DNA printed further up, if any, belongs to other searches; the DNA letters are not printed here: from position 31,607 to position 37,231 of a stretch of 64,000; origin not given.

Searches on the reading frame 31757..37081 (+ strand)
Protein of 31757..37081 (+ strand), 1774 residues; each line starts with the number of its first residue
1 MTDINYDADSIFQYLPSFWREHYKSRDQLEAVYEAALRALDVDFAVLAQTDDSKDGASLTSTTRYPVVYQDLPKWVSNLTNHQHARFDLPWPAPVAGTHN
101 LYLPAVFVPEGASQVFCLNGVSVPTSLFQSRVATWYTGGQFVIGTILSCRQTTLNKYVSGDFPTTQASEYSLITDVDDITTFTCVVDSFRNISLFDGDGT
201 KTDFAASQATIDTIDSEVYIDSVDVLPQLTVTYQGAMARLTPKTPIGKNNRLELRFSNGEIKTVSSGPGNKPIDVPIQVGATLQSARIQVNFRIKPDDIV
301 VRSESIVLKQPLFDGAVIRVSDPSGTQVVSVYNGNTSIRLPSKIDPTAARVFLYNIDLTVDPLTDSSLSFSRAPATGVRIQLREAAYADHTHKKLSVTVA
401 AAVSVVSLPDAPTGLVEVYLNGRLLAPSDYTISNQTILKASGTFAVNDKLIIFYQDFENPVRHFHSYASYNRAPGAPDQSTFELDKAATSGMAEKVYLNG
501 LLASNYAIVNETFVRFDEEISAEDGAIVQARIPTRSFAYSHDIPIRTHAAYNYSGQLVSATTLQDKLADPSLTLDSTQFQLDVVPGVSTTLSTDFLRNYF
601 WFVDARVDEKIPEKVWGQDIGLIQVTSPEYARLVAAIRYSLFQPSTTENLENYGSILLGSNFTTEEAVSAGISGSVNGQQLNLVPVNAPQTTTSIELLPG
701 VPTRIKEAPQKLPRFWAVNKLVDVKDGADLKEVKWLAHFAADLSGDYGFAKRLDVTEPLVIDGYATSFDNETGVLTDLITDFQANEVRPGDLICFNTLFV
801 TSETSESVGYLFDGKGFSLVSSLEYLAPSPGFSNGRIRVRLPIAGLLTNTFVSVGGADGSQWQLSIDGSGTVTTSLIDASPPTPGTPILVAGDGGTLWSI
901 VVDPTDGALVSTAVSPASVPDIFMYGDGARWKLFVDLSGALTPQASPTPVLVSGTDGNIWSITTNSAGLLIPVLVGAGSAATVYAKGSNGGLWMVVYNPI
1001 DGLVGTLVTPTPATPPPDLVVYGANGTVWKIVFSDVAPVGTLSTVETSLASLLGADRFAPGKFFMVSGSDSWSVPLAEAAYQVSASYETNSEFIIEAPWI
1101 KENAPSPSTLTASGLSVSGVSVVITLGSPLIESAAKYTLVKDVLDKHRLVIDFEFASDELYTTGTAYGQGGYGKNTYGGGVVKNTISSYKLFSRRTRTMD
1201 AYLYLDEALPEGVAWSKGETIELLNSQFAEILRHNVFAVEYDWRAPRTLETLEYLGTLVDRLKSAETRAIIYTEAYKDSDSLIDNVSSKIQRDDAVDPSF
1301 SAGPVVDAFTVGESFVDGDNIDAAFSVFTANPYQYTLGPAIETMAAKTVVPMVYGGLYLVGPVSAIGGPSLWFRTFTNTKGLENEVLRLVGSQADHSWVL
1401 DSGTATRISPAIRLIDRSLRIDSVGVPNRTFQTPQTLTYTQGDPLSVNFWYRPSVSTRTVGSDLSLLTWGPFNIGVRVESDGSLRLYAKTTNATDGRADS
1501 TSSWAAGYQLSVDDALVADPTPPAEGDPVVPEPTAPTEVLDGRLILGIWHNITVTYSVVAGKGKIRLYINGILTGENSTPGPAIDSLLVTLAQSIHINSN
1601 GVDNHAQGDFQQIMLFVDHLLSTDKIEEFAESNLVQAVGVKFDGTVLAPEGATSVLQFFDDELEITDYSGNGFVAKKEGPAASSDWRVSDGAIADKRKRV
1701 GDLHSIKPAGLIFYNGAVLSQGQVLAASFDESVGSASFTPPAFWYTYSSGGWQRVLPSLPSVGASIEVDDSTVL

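Call 11: search_protein_families(library=pfam, proteins=[window:31757-37081:+], max_evalue=0.01)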
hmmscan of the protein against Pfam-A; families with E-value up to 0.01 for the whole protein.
window:31757-37081:+ (1774 aa): 1 family
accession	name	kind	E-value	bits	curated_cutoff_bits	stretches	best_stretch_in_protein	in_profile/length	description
PF13385.13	Laminin_G_3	-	5e-07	30.4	27.6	1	1543-1617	75-142/151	Concanavalin A-like lectin/glucanases superfamily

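Call 12: search_protein_families(library=phrogs, proteins=[window:31757-37081:+], max_evalue=0.001)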
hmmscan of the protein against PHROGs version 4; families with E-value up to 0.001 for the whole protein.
window:31757-37081:+ (1774 aa): 0 families
